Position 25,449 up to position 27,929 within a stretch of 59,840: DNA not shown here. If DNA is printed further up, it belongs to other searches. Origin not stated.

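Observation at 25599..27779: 726-aa protein with no recognisable motif, translationally coupled to fliM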

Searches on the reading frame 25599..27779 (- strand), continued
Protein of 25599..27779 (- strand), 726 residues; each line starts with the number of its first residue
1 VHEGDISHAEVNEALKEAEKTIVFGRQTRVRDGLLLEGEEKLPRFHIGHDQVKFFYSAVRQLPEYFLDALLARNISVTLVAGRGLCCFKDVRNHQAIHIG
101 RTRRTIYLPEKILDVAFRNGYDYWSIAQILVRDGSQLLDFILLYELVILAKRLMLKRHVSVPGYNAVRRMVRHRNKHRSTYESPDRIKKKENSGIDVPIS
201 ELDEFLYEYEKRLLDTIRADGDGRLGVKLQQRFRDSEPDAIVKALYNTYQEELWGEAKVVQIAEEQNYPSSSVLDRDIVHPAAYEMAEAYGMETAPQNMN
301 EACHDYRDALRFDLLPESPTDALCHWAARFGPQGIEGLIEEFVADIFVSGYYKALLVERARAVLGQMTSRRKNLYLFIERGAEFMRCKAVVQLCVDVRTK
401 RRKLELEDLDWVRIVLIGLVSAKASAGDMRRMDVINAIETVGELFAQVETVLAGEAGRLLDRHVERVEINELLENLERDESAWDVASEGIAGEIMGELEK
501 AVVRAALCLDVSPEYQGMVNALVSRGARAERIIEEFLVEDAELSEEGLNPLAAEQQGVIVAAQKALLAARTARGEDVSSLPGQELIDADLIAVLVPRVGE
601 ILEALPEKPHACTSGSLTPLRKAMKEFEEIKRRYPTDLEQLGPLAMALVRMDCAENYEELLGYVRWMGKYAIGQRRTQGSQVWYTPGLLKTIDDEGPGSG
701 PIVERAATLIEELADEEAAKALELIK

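Call 54: search_protein_families(library=pfam, alignment_id=A1, max_evalue=5)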
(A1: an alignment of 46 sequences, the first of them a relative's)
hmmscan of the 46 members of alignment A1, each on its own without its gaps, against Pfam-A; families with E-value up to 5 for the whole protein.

A. member 1, P0001 (726 aa): 0 families

B. families by the number of members that match (of 46 scanned): 22 families
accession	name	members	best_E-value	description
PF14559.12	TPR_19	3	0.011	Tetratricopeptide repeat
PF08745.17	PIN_5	2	0.0064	PINc domain ribonuclease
PF13428.12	TPR_14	2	0.79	Tetratricopeptide repeat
PF03194.20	LUC7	1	0.0049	LUC7 N_terminus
PF10897.14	DUF2713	1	0.01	Protein of unknown function (DUF2713)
PF15011.11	CA109-like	1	0.02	Ribosome biogenesis protein C1orf109-like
PF17918.6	TetR_C_15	1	0.027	Tetracyclin repressor-like, C-terminal domain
PF13012.11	MitMem_reg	1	0.054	Maintenance of mitochondrial structure and function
PF21204.3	Ebp1_C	1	0.075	Ell binding protein Ebp1, C-terminal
PF24863.1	zf-CCCH_Mcm10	1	0.1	Mcm10, CCCH-type zinc motif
PF17939.6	TetR_C_30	1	0.11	Tetracyclin repressor-like, C-terminal domain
PF11203.13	EccE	1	0.14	Putative type VII ESX secretion system translocon, EccE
PF23135.2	TRI4_N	1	0.15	TRI4 N-terminal domain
PF20884.3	MUM1-like_PWWP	1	0.16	MUM1-like, PWWP domain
PF14304.11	CSTF_C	1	0.17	Transcription termination and cleavage factor C-terminal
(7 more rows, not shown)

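Call 57: find_related_loci(query=P0001, collection=metagenome_contigs, flank=8000)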
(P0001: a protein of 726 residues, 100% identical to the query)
Query P0001 (726 aa) in metagenome_contigs; peptide patterns used: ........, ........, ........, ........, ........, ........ (x = any residue, [..] = any of these).
101 stretches matched a pattern; 2 encode a relative of the query (tblastn E <= 1e-3); 2 distinct loci.
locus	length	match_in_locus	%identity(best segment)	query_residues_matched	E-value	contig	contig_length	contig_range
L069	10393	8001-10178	90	1-726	0e+0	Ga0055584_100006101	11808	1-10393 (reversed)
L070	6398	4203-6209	47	1-719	0e+0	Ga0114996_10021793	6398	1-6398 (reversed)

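Call 75: search_dna_similar(query=window:25599-27779:-, collection=plasmids, mode=protein, max_evalue=0.001, max_rows=10)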
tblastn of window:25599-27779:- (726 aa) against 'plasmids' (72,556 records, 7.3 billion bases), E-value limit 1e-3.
No match.

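Call 76: search_dna_similar(query=window:25599-27779:-, collection=phages, mode=protein, max_evalue=0.001, max_rows=10)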
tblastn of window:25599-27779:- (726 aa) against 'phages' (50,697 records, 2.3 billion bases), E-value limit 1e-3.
No match.

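Call 77: fold_search(model_id=the predicted structure, library=viral)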
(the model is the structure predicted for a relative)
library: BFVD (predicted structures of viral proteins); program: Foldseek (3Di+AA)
matches with E <= 10: 149; with E <= 0.001: 0
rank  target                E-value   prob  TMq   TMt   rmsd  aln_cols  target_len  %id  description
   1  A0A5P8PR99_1          1.8e-01  0.07  0.09  0.07  28.3       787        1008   11  Viron-encapsulated RNA polymerase [Vibrio phage phi50-12]
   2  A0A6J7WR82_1          1.9e-01  0.08  0.10  0.06  32.9       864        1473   12  Large polyvalent protein associated domain-containing protein [uncultured Caudovirales phage]
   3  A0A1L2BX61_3          2.0e-01  0.06  0.08  0.06  64.7       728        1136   12  Tape measure protein [Nodularia phage vB_NpeS-2AV2]
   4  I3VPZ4                3.3e-01  0.15  0.13  0.13  19.5       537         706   13  B25 [miniopterid betaherpesvirus 1]
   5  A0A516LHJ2            3.4e-01  0.10  0.11  0.12  26.2       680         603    8  (no name in the UniProt tables at hand)
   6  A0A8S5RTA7            4.2e-01  0.05  0.08  0.07  23.9       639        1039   11  Uncharacterized protein [Siphoviridae sp. gcode 4]
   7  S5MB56                5.4e-01  0.08  0.10  0.09  37.1       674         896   10  Autolysin [Bacillus phage Shanette]
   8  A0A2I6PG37            5.6e-01  0.07  0.10  0.11  37.8       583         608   16  (no name in the UniProt tables at hand)
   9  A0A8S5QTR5            7.5e-01  0.03  0.07  0.07  40.4       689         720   13  Uncharacterized protein [Podoviridae sp. cta463]
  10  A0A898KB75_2          8.2e-01  0.03  0.08  0.07  33.2       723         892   11  (no name in the UniProt tables at hand)
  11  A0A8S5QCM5            9.2e-01  0.04  0.10  0.08  37.2       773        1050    9  Minor tail protein (Fragment) [Myoviridae sp. ctw4b6]
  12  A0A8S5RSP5            1.0e+00  0.02  0.08  0.06  31.0       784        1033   10  Minor tail protein [Siphoviridae sp. ctES717]
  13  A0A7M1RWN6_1          1.0e+00  0.05  0.10  0.08  25.1       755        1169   10  Uncharacterized protein [uncultured phage cr8_1]
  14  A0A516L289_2          1.1e+00  0.03  0.09  0.07  29.3       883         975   11  (no name in the UniProt tables at hand)
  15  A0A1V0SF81            1.2e+00  0.06  0.11  0.08  25.3       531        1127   12  Patatin-like phospholipase [Hokovirus HKV1]
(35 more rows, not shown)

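Call 81: search_protein_families(library=phrogs, proteins=[window:25599-27779:-, L006:5609-6880:+, L011:7252-7776:+, L003:12010-13146:+], max_evalue=0.01)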
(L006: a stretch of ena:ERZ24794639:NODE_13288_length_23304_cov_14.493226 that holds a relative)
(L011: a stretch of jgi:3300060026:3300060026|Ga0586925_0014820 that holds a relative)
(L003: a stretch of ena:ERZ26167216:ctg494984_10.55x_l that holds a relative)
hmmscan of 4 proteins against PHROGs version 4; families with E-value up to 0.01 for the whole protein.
window:25599-27779:- (726 aa): 0 families

L006:5609-6880:+ (423 aa): 1 family
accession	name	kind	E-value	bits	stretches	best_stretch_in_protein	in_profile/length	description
phrog_21194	-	unknown function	2.3e-07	31.2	1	6-162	11-186/295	-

L011:7252-7776:+ (174 aa): 1 family
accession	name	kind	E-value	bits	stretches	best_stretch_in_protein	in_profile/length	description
phrog_21194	-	unknown function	7e-07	29.6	1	62-155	155-246/295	-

L003:12010-13146:+ (378 aa): 0 families

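Call 82: search_protein_families(library=pfam, proteins=[L006:5609-6880:+, L010:2363-3883:+, L010:3901-4851:+, L011:7252-7776:+, L011:7793-8245:+, L011:8457-8897:+, L012:4933-7989:+, L003:12010-13146:+], max_evalue=0.01)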
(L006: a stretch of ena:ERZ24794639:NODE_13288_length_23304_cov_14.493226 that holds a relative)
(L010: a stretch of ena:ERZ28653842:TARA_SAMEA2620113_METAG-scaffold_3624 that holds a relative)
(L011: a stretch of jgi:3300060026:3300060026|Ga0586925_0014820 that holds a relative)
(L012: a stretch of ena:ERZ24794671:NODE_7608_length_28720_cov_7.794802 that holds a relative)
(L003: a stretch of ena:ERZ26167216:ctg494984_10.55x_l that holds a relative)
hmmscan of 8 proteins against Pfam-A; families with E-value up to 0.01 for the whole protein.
L006:5609-6880:+ (423 aa): 2 families
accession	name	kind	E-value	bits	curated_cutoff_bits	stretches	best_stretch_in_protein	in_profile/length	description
PF01706.21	FliG_C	-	2.1e-18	67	23.3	1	334-423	18-108/108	FliG C-terminal domain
PF01618.21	MotA_ExbB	-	0.0001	22.5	22.9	1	102-161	9-69/127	MotA/TolQ/ExbB proton channel family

L010:2363-3883:+ (506 aa): 3 families
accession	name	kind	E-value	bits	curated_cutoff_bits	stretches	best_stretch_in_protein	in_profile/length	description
PF01706.21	FliG_C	-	7.2e-26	91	23.3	1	396-504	2-108/108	FliG C-terminal domain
PF03448.22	MgtE_N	-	0.00072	20.5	25.9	1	420-473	46-99/102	MgtE intracellular N domain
PF01618.21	MotA_ExbB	-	0.00081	19.6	22.9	1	98-206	3-122/127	MotA/TolQ/ExbB proton channel family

L010:3901-4851:+ (316 aa): 1 family
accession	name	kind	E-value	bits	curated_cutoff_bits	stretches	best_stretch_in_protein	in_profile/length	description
PF01618.21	MotA_ExbB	-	3.3e-05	24.1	22.9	1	100-154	5-60/127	MotA/TolQ/ExbB proton channel family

L011:7252-7776:+ (174 aa): 1 family
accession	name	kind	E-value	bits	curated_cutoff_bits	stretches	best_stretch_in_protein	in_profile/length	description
PF01618.21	MotA_ExbB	-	5.7e-09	36.2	22.9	1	63-141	40-122/127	MotA/TolQ/ExbB proton channel family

L011:7793-8245:+ (150 aa): 2 families
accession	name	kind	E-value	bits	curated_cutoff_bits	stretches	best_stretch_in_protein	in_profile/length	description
PF01618.21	MotA_ExbB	-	1.2e-15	57.8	22.9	1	62-144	38-124/127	MotA/TolQ/ExbB proton channel family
PF09990.14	DUF2231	-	0.0038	17.7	26.4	0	61-141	19-102/139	Predicted membrane protein (DUF2231)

L011:8457-8897:+ (146 aa): 0 families

L012:4933-7989:+ (1018 aa): 7 families
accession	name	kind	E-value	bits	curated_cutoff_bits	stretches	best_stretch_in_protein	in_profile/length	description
PF07494.17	Reg_prop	-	4.4e-85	269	20.4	10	104-126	1-23/24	Two component regulator propeller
PF07228.17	SpoIIE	-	1e-34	120.6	25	1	824-1016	2-191/192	Stage II sporulation protein E (SpoIIE)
PF23748.1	Beta-prop_LRRK2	-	3.8e-09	36.5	26.9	0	146-169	271-294/359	LRRK2 beta propeller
PF07495.19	Y_Y_Y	-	1.3e-08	35.1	26.6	1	673-731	6-65/65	Y_Y_Y domain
PF06305.16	LapA_dom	-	9.7e-05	22.6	28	1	731-779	16-63/64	Lipopolysaccharide assembly protein A domain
PF22798.2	DUF5817_CT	-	0.00084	19.6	29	0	94-115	16-37/54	DUF5817, C-terminal domain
PF08450.18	SGL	-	0.0013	18.8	26.3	0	68-126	44-104/246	SMP-30/Gluconolactonase/LRE-like region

L003:12010-13146:+ (378 aa): 0 families

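Call 85: find_homologous_proteins(query=L006:5609-6880:+, max_evalue=0.00001)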
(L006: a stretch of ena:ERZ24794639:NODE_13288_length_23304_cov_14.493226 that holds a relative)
Query L006:5609-6880:+ (423 aa): 1647 proteins with E <= 0.00001 among 8000 candidates; the best 120 are listed.
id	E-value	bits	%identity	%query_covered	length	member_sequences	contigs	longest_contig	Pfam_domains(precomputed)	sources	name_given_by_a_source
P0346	2.0e-274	928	100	100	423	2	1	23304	PF01706.22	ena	-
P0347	2.6e-175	602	66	100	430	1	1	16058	PF01706.22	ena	-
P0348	3.5e-165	568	63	100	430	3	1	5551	PF01706.22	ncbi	-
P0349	6.2e-161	554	63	100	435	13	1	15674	PF01706.22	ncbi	-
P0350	3.6e-126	440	53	98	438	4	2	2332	PF01706.22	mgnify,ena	mgnify:CR=1 FL=1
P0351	6.6e-126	439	53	99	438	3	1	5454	PF01706.22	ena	-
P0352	1.0e-125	438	53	99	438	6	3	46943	PF01706.22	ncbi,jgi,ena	-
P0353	1.6e-125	438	54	98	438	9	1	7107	PF01706.22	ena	-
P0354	8.7e-121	422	51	98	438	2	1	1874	PF01706.22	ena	-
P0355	5.3e-120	419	63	76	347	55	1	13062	-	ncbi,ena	-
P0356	1.4e-119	418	51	98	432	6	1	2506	PF01706.22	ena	-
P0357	1.8e-119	418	51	100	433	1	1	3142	PF01618.22,PF01706.22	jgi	jgi:chemotaxis protein MotA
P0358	2.3e-117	411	50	94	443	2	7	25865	PF01618.22,PF01706.22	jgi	-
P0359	1.4e-116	408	50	96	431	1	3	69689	PF01618.22,PF01706.22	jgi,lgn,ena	-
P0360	2.6e-114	401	48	95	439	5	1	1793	PF01706.22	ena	-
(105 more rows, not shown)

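Call 90: search_protein_families(library=pfam, proteins=[P0196, P0146, P0187, P0161, P0169, P0203, P0221, P0131, P0156, P0207], max_evalue=0.01)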
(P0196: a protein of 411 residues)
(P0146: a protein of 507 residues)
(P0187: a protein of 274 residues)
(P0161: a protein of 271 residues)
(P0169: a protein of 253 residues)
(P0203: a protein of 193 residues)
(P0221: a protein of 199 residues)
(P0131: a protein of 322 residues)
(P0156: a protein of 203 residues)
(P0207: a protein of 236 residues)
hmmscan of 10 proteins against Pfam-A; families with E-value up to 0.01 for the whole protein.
P0196 (411 aa): 1 family
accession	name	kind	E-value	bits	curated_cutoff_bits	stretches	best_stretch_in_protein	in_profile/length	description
PF07494.17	Reg_prop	-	1.4e-09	37.4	20.4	2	161-181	1-21/24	Two component regulator propeller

P0146 (507 aa): 0 families

P0187 (274 aa): 0 families

P0161 (271 aa): 0 families

P0169 (253 aa): 0 families

P0203 (193 aa): 0 families

P0221 (199 aa): 0 families

P0131 (322 aa): 0 families

P0156 (203 aa): 0 families

P0207 (236 aa): 0 families
